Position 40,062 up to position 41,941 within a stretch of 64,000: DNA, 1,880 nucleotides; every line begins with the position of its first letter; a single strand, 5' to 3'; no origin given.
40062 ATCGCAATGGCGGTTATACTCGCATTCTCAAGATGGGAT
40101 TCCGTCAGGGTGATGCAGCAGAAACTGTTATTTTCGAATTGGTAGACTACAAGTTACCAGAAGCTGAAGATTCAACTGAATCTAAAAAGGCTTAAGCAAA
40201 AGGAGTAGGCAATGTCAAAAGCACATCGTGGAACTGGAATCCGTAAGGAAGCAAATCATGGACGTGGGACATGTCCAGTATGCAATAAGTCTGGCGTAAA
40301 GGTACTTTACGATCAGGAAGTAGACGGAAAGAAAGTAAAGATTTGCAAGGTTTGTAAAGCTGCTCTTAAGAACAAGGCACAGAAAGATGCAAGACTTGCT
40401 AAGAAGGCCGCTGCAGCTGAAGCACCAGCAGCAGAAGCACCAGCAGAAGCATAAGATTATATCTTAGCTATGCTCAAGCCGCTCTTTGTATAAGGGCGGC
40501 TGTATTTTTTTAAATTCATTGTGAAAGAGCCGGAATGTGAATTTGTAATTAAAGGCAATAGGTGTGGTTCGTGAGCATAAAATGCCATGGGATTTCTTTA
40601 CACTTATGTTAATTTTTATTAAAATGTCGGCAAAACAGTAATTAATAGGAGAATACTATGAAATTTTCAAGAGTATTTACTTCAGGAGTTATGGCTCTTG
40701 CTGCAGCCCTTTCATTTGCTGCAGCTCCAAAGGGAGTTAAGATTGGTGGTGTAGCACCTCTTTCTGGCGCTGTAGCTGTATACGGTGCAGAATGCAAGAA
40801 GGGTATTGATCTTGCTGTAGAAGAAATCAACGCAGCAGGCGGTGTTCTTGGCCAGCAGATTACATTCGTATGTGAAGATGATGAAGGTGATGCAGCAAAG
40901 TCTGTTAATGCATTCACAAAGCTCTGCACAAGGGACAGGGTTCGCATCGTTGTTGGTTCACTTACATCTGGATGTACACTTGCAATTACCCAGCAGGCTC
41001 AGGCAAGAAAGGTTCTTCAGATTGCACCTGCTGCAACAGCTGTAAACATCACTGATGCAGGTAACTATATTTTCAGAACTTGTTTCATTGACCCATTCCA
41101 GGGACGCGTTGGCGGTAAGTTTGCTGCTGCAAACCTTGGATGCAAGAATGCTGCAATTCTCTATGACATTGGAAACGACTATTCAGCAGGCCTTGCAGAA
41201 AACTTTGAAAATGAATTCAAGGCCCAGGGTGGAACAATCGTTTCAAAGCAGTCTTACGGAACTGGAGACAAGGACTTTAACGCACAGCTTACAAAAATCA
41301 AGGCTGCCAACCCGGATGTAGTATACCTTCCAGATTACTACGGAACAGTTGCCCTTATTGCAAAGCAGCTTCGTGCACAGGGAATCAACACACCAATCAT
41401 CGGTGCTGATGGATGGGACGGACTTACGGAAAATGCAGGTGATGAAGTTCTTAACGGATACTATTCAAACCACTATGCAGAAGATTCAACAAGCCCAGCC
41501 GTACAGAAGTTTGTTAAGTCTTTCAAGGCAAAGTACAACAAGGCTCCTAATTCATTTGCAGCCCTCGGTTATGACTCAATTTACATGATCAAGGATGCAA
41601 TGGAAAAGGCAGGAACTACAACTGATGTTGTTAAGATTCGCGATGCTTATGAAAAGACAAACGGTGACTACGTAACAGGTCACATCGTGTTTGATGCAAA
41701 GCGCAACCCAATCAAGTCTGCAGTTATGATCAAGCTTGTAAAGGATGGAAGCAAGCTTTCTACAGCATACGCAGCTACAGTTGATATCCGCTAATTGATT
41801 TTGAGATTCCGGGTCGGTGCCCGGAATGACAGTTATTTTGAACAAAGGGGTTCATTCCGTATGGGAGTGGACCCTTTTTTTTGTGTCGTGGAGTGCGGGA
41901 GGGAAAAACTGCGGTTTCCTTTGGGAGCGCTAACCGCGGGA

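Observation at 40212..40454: Candidate unrecognised ribosomal protein: basic Zn-ribbon gene that closes the r-protein superoperon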

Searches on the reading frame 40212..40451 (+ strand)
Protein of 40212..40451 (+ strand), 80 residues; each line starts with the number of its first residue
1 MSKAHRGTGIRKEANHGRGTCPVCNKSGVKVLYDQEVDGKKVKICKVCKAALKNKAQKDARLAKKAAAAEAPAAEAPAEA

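Call 3: search_protein_families(library=pfam, proteins=[window:40212-40451:+], max_evalue=10)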
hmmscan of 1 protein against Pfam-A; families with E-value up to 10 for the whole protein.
window:40212-40451:+ (80 aa): 11 families
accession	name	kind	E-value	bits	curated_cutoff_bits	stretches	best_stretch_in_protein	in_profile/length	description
PF25264.1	DUF7864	-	0.026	14.6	27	1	28-70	93-135/182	Domain of unknown function (DUF7864)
PF12874.13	zf-met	-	0.043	14.6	21.2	1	44-58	2-16/25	Zinc-finger of C2H2 type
PF17136.10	ribosomal_L24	-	0.059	14.1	27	1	21-51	35-64/65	Ribosomal proteins 50S L24/mitochondrial 39S L24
PF14354.12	Lar_restr_allev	-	0.13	13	28.6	1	21-75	6-52/58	Restriction alleviation protein Lar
PF19335.5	HMBD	-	0.15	12.5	23.6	1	19-25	16-22/28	Heavy metal binding domain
PF23455.1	DUF7129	-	0.23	11.7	30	1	9-26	18-35/45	Domain of unknown function (DUF7129)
PF10367.15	zf-Vps39_C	-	0.27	11.3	24.7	1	43-56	10-23/41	Vacuolar sorting protein 39 C-terminal zinc finger domain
PF11781.13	Zn_ribbon_RRN7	-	0.46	10.6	27.1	1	18-41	4-22/32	Zinc-finger of RNA-polymerase I-specific TFIIB, Rrn7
PF25431.1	zf-C17orf113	-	0.49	10.7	29.5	1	35-55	7-25/63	C17orf113 probable zinc finger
PF05605.18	zf-Di19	-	0.82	10.4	27.5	1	19-26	32-39/54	Drought induced 19 protein (Di19), zinc-binding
PF13912.12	zf-C2H2_6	-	3.1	8.4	25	0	21-27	4-10/27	C2H2-type zinc finger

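Call 4: search_protein_families(library=ncbifam, proteins=[window:40212-40451:+], max_evalue=10)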
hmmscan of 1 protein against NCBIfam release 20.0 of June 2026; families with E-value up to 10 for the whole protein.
window:40212-40451:+ (80 aa): 3 families
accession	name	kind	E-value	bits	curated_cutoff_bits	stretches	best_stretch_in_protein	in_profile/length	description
TIGR00270.2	TIGR00270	equivalog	0.03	14.1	110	1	20-71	1-51/159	multiprotein bridging factor aMBF1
TIGR02578.2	cas_TM1811_Csm1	equivalog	0.13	10.9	170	1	12-51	375-408/753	type III-A CRISPR-associated protein Cas10/Csm1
NF008806.0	PRK11827.1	equivalog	0.17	12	126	1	20-51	10-35/60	protein YcaR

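Call 5: search_solved_structures(query=window:40212-40451:+, max_evalue=10, show_alignments=3)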
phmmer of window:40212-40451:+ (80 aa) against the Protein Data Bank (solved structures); distinct sequences matched with E-value up to 10: 8.
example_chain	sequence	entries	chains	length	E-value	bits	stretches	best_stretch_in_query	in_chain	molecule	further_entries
4v7p_BU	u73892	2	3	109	0.49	14.3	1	14-53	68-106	50S ribosomal protein L24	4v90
10px_1Y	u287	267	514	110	0.5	14.3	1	14-53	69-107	50S ribosomal protein L24 | 50S ribosomal protein L23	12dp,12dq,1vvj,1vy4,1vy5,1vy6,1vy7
4v9j_BY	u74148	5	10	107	0.75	13.7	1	14-52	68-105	50S ribosomal protein L24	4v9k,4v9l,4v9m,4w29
6ncl_a2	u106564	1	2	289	0.76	13.7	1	20-79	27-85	P10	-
7zm7_b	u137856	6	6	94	0.82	13.6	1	34-75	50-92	Subunit NDUFC2 of NADH-ubiquinone oxidoreductase (Complex I)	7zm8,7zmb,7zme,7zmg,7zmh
4zer_1Y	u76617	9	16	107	0.91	13.5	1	14-52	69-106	50S ribosomal protein L24 | Large ribosomal subunit protein uL24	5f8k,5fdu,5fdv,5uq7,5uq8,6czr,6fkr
7d0v_A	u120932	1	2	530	1.5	12.8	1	15-45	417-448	Snake venom 5'-nucleotidase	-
5h7w_A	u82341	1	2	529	1.6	12.7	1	15-45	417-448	venom 5'-nucleotidase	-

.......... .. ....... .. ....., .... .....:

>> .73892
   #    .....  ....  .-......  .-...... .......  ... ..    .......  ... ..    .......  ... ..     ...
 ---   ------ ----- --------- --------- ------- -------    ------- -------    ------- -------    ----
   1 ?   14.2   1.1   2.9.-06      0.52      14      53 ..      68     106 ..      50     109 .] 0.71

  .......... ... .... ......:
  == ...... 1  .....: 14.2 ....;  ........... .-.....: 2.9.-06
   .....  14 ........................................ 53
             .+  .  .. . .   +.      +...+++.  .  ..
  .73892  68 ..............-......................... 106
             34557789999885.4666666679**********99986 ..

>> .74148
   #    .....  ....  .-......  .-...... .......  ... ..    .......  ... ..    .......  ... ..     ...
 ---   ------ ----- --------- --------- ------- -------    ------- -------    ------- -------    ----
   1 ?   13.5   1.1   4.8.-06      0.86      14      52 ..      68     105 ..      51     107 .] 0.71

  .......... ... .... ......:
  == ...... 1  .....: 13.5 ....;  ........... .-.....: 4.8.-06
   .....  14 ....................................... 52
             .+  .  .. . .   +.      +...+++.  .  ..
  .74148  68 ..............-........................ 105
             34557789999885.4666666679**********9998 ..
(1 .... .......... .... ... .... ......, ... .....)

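Call 6: find_homologous_proteins(query=window:40212-40451:+, max_evalue=0.01)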
Query window:40212-40451:+ (80 aa): 426 proteins with E <= 0.01 among 672 candidates; the best 120 are listed.
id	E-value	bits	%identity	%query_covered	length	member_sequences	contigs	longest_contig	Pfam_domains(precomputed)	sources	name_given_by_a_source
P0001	5.0e-43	162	100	100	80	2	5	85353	PF27208.1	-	-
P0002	3.4e-37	143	87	78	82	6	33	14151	PF27208.1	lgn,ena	-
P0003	5.0e-37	143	85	78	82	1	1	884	PF27208.1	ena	-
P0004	7.2e-36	139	90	78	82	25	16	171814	PF27208.1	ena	-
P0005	1.4e-35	138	84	78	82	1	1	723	PF27208.1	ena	-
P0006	3.0e-35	137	84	78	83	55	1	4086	PF27208.1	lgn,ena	-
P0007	7.7e-35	136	84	78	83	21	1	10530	PF27208.1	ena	-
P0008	8.3e-35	136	84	78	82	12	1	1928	PF27208.1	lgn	-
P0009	1.8e-34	135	81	78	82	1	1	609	PF27208.1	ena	-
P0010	2.1e-34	134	80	76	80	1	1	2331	PF27208.1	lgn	-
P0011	1.6e-33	132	82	71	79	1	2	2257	PF27208.1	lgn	-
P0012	3.2e-33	131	78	100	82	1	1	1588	PF27208.1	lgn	-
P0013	6.8e-33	130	78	74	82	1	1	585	PF27208.1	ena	-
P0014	1.2e-32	129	81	68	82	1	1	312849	PF27208.1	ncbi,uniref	ncbi:hypothetical protein [Treponema sp.]|uniref:hypothetical protein n=1 Tax=Treponema sp. TaxID=16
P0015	1.9e-32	128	82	71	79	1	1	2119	PF27208.1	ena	-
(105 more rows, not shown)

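Call 13: search_protein_representatives(protein=window:40212-40451:+)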
Query: 80 residues. Proteins with E-value up to 0.001 (for the whole library): 110; up to 1e-10: 37; up to 1e-30: 0. The best 110 are listed.
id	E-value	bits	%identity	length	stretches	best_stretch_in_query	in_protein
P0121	4.6e-23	96.8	70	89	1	1-80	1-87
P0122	2.0e-21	91.7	57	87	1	1-79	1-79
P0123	9.7e-20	86.3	63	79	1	1-77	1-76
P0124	4.0e-19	84.4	75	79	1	1-53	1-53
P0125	1.6e-16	76.1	54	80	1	1-78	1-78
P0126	1.8e-16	76.0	64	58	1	1-55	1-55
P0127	4.4e-16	74.7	51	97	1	1-78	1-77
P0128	1.1e-15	73.4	48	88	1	1-73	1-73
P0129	1.2e-15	73.3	65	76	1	1-52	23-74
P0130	1.5e-15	73.0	64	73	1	1-53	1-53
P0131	2.4e-15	72.4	80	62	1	1-41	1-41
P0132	3.9e-15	71.7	58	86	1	1-59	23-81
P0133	4.2e-15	71.6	60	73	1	1-61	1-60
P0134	5.9e-15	71.1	54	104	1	1-78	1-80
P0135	2.2e-14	69.4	62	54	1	1-53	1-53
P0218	1.2e-04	38.5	40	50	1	1-49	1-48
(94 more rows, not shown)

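Call 35: find_homologous_proteins(query=A2, max_evalue=0.001)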
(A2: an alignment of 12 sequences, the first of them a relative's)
Query A2 (12 sequences) (53 aa, profile of the alignment): 985 proteins with E <= 0.001 among 4480 candidates; the best 120 are listed.
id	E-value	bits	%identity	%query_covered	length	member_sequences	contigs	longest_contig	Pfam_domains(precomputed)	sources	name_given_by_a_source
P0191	1.1e-20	91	54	89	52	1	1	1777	PF27208.1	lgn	-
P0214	1.7e-20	90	100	100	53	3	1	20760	PF27208.1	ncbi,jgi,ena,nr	ncbi:MAG: hypothetical protein FWC32_07110 [Firmicutes bacterium]|nr:hypothetical protein [Bacillota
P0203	2.9e-20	89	51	89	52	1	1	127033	PF27208.1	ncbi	ncbi:MAG: hypothetical protein ACRCSG_03510 [Cellulosilyticaceae bacterium]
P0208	3.7e-20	89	51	92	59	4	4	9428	PF27208.1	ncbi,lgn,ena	-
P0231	5.3e-20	89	56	91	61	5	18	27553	PF27208.1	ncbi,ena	-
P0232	8.0e-20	88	88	96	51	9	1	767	PF27208.1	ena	-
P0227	9.1e-20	88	48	89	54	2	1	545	PF27208.1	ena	-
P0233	1.5e-19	87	71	96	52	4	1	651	PF27208.1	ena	-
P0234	2.0e-19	87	85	98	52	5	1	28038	PF27208.1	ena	-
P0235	3.9e-19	86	73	96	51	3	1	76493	PF27208.1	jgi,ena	-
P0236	4.4e-19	86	56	91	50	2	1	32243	PF27208.1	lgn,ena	-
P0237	5.0e-19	86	90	96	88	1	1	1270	PF27208.1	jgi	-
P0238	5.2e-19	85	84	94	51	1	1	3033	PF27208.1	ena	-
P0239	9.1e-19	85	73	96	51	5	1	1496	PF27208.1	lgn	-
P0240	9.9e-19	85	53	92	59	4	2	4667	PF17136.11,PF27208.1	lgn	-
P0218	1.3e-18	84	49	89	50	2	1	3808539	PF27208.1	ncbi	ncbi:MAG: hypothetical protein AB9856_05510 [Cellulosilyticaceae bacterium]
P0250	2.1e-18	84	76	92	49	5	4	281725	PF27208.1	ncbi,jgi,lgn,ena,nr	ncbi:MAG: hypothetical protein FWB88_05075 [Defluviitaleaceae bacterium]|nr:hypothetical protein [De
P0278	1.0e-17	81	57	91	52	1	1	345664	PF27208.1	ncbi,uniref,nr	ncbi:hypothetical protein [Vallitalea okinawensis]|uniref:hypothetical protein n=1 Tax=Vallitalea ok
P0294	1.6e-17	81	52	91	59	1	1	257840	PF27208.1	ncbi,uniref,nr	ncbi:hypothetical protein [Longirhabdus pacifica]|uniref:hypothetical protein n=1 Tax=Longirhabdus p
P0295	1.7e-17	81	54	91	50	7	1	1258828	PF27208.1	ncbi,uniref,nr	ncbi:hypothetical protein CSC2_27480 [Clostridium zeae]|uniref:Uncharacterized protein n=1 Tax=Clost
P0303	2.3e-17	80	50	100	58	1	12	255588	PF27208.1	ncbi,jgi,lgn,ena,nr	ncbi:MAG: hypothetical protein GX122_06555 [Candidatus Cloacimonetes bacterium]|nr:hypothetical prot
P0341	8.6e-17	78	46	100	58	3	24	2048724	PF27208.1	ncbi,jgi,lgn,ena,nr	ncbi:MAG: hypothetical protein LHW60_02350 [Candidatus Cloacimonetes bacterium]|jgi:transcription el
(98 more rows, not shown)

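Call 36: find_encoding_contigs(protein=P0218, flank=5000, max_places=2)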
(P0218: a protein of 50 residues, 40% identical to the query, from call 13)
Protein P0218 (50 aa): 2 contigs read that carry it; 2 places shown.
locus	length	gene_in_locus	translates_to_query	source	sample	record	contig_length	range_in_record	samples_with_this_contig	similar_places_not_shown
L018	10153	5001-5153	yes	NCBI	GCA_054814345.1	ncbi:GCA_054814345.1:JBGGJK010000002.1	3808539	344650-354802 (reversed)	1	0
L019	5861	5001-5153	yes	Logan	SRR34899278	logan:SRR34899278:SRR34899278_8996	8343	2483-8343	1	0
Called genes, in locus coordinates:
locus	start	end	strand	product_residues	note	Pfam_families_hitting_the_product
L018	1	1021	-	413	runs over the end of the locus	PF05977:MFS_3, PF07690:MFS_1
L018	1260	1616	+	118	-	PF03960:ArsC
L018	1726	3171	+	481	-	PF00270:DEAD, PF04851:ResIII, PF00271:Helicase_C, PF03880:DbpA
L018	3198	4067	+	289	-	PF04055:Radical_SAM, PF13186:SPASM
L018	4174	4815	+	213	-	PF01712:dNK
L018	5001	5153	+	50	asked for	PF27208:TP_0214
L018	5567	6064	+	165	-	PF06177:QueT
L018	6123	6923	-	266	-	PF01522:Polysacc_deac_1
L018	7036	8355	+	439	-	PF02839:CBM_5_12, PF00704:Glyco_hydro_18, PF23916:TIM-barrel_EndoS (weak)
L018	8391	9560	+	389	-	PF13433:Peripla_BP_5, PF13458:Peripla_BP_6, PF01094:ANF_receptor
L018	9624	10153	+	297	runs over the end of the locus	PF02653:BPD_transp_2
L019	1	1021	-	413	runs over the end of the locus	PF05977:MFS_3, PF07690:MFS_1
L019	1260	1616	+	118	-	PF03960:ArsC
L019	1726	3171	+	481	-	PF00270:DEAD, PF04851:ResIII, PF00271:Helicase_C, PF03880:DbpA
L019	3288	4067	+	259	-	PF04055:Radical_SAM (weak), PF13186:SPASM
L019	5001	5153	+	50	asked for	PF27208:TP_0214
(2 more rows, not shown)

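Call 37: find_encoding_contigs(protein=P0341, flank=5000, max_places=2)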
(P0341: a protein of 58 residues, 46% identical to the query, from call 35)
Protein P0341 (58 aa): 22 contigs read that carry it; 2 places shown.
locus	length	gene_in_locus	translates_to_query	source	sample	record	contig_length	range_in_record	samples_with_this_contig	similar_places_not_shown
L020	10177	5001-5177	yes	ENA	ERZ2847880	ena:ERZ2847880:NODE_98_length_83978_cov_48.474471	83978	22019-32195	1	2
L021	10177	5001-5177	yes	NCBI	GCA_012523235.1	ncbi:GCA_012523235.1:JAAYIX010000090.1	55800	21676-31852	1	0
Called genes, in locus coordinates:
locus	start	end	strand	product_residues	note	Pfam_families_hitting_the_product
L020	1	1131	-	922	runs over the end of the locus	PF13860:FlgD_ig, PF18962:Por_Secre_tail (weak)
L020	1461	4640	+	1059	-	PF13734:Inhibitor_I69, PF01640:Peptidase_C10, PF07705:CARDB (weak), PF13860:FlgD_ig, PF18962:Por_Secre_tail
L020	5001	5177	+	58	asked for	PF27208:TP_0214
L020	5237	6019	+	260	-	PF00398:RrnaAD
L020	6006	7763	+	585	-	-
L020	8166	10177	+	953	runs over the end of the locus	PF00246:Peptidase_M14, PF24827:AstE_AspA_cat (weak), PF13620:CarboxypepD_reg (faint), PF20773:InhA-like_MAM, PF13860:FlgD_ig, PF18962:Por_Secre_tail (weak)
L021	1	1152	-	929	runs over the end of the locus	PF13860:FlgD_ig, PF18962:Por_Secre_tail (weak)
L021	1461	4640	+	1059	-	PF13734:Inhibitor_I69, PF01640:Peptidase_C10, PF07705:CARDB (weak), PF13860:FlgD_ig, PF18962:Por_Secre_tail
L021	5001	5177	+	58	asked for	PF27208:TP_0214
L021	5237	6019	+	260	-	PF00398:RrnaAD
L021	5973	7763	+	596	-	-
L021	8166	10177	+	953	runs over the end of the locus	PF00246:Peptidase_M14, PF24827:AstE_AspA_cat (weak), PF13620:CarboxypepD_reg (faint), PF20773:InhA-like_MAM, PF13860:FlgD_ig, PF18962:Por_Secre_tail (weak)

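Call 38: find_encoding_contigs(protein=P0295, flank=5000, max_places=2)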
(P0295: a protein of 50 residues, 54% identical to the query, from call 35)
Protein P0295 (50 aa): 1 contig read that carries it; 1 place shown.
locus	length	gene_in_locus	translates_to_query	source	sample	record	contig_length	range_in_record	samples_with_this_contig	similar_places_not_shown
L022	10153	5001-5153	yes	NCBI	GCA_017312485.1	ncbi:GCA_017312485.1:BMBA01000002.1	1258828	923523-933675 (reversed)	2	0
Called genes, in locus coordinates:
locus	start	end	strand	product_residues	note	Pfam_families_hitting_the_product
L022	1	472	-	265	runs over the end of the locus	PF00037:Fer4 (weak), PF12797:Fer4_2 (faint), PF12837:Fer4_6 (weak), PF13237:Fer4_10, PF14697:Fer4_21, PF12838:Fer4_7, PF13187:Fer4_9, PF00881:Nitroreductase, +4 more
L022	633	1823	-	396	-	PF07690:MFS_1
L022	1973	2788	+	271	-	PF13560:HTH_31, PF01381:HTH_3 (weak), PF17765:MLTR_LBD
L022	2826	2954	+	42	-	-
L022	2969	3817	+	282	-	PF01063:Aminotran_4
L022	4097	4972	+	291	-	PF12833:HTH_18, PF00165:HTH_AraC (weak), PF06445:GyrI-like, PF14526:Cass2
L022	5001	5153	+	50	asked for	PF27208:TP_0214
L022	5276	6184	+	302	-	PF00583:Acetyltransf_1, PF13673:Acetyltransf_10 (weak), PF13508:Acetyltransf_7, PF08445:FR47 (weak), PF14542:Acetyltransf_CG (weak)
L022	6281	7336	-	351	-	PF01073:3Beta_HSD, PF01370:Epimerase, PF02719:Polysacc_synt_2, PF04321:RmlD_sub_bind, PF07993:NAD_binding_4, PF16363:GDP_Man_Dehyd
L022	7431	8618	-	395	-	PF00376:MerR, PF13411:MerR_1, PF01209:Ubie_methyltran, PF02353:CMAS, PF13489:Methyltransf_23, PF08241:Methyltransf_11, PF08242:Methyltransf_12, PF13649:Methyltransf_25, +3 more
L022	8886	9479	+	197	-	PF00440:TetR_N, PF16295:TetR_C_10, PF22604:TetR_HI_0893_C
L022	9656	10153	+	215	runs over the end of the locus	PF02589:LUD_dom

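Call 65: find_encoding_contigs(protein=P0303, flank=3000, max_places=1)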
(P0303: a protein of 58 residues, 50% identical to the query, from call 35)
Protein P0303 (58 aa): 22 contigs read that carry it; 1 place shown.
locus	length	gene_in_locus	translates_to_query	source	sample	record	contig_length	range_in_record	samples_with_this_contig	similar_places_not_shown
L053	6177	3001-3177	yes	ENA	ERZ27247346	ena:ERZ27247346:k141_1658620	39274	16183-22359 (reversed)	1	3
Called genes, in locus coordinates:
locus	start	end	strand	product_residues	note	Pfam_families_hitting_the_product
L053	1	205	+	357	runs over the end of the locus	PF13174:TPR_6 (faint), PF13371:TPR_9 (faint), PF13428:TPR_14 (faint), PF00515:TPR_1 (faint), PF07719:TPR_2 (faint), PF13431:TPR_17 (faint), PF13432:TPR_16 (weak), PF14559:TPR_19 (weak), +1 more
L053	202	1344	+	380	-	PF00383:dCMP_cyt_deam_1, PF14437:MafB19-deam, PF01872:RibD_C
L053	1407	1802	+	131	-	PF02311:AraC_binding, PF07883:Cupin_2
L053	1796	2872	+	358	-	PF05343:Peptidase_M42, PF01546:Peptidase_M20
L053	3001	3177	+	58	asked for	PF27208:TP_0214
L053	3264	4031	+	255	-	PF00398:RrnaAD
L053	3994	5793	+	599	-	-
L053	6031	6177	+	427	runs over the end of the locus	PF03783:CsgG, PF13036:LpoB (faint)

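Call 66: find_encoding_contigs(protein=P0278, flank=3000, max_places=1)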
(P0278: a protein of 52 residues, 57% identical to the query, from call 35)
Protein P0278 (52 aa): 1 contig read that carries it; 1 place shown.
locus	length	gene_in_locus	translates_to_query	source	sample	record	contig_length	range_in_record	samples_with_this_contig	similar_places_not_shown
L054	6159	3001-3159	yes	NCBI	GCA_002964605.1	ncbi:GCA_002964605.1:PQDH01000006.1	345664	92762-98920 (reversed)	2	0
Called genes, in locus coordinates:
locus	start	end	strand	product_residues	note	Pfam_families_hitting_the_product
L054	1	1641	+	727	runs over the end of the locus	PF01751:Toprim, PF01131:Topoisom_bac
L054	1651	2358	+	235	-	PF03883:H2O2_YaaD, PF21818:DUF6884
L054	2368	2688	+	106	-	PF01035:DNA_binding_1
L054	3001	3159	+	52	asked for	PF27208:TP_0214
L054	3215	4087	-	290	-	PF02645:DegV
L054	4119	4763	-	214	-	PF03006:HlyIII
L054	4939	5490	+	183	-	PF08876:DUF1836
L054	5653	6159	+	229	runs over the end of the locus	PF00392:GntR, PF07729:FCD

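Call 67: find_encoding_contigs(protein=P0294, flank=3000, max_places=1)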
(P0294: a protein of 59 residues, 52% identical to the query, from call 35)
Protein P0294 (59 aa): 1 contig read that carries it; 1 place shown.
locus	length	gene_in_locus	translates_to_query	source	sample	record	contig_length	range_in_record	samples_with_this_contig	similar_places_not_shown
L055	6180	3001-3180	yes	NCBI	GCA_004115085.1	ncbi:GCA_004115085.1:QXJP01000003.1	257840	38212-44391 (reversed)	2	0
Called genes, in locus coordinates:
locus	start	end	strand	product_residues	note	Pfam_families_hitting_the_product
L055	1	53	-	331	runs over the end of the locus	-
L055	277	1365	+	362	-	PF00535:Glycos_transf_2, PF00515:TPR_1 (faint), PF07719:TPR_2 (faint), PF13181:TPR_8 (faint)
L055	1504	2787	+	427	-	-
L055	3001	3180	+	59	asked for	PF27208:TP_0214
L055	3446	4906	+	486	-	PF01522:Polysacc_deac_1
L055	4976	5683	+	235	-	-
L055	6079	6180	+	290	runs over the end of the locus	PF13620:CarboxypepD_reg (faint), PF14478:DUF4430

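Call 68: find_encoding_contigs(protein=P0250, flank=3000, max_places=1)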
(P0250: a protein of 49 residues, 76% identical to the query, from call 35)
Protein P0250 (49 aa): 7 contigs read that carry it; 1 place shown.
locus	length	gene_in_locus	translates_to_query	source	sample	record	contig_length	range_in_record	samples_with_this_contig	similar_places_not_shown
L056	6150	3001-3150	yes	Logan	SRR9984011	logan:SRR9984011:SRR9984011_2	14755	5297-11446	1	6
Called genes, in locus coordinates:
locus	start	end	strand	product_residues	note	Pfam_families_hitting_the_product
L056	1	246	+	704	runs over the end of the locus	PF13089:PP_kinase_N, PF02503:PP_kinase, PF17941:PP_kinase_C_1, PF13090:PP_kinase_C, PF13091:PLDc_2 (weak)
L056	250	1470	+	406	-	PF07690:MFS_1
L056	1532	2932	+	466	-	PF28494:GlyRS_ins_1 (faint), PF00587:tRNA-synt_2b, PF03129:HGTP_anticodon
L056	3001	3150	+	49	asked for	PF27208:TP_0214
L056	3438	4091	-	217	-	PF04607:RelA_SpoT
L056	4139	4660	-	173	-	PF00072:Response_reg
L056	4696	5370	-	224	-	PF00005:ABC_tran, PF02463:SMC_N (faint), PF13304:AAA_21 (faint)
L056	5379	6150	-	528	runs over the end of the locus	PF02687:FtsX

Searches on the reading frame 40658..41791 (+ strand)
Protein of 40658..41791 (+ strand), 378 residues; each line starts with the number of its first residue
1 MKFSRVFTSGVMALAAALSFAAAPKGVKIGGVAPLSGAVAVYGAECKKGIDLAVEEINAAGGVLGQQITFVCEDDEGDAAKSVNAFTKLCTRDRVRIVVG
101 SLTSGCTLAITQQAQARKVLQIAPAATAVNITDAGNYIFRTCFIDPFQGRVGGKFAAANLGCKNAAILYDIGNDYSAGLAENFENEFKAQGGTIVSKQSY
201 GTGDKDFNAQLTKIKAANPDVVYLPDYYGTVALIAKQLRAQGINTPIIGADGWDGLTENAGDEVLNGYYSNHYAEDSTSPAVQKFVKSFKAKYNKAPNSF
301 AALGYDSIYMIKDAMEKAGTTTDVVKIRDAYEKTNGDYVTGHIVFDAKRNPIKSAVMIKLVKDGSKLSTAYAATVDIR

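Call 11: search_protein_families(library=pfam, proteins=[window:40658-41791:+])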
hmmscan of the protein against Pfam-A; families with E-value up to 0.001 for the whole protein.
window:40658-41791:+ (378 aa): 3 families
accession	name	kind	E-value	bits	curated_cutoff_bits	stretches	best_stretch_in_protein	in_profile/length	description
PF13458.12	Peripla_BP_6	-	1.7e-65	222.4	31.7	1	27-359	2-336/343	Periplasmic binding protein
PF13433.12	Peripla_BP_5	-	1.7e-26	93.6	27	1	27-363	1-338/363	Periplasmic binding protein domain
PF01094.35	ANF_receptor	-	1.2e-25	90.7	25.4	1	46-357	2-346/353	Receptor family ligand binding region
